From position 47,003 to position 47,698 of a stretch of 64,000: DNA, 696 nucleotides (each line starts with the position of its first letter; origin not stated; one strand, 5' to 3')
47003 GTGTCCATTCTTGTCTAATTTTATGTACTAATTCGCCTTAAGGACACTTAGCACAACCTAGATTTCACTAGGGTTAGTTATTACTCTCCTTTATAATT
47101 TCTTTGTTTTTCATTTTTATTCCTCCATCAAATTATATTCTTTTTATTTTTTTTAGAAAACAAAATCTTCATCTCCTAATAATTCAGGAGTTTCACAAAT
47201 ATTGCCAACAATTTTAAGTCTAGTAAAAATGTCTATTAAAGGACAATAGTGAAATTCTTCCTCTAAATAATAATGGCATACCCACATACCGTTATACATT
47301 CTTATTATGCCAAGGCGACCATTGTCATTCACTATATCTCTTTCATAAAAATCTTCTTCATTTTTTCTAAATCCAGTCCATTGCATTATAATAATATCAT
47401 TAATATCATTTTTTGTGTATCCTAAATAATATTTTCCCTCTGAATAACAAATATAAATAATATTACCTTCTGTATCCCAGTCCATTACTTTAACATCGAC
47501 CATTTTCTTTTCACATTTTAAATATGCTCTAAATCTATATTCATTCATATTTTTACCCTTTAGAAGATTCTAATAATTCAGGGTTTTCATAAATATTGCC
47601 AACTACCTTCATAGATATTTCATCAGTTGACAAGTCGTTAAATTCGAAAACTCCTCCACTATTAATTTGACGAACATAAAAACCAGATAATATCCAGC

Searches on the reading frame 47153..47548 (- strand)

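Call 30: search_protein_families(library=pfam, proteins=[window:47153-47548:-], max_evalue=0.01)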
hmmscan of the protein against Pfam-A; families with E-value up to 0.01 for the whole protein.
window:47153-47548:- (131 aa): 1 family
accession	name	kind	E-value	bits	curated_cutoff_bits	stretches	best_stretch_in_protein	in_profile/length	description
PF09643.15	YopX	-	3.6e-12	46.8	22.4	1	6-124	2-127/128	YopX protein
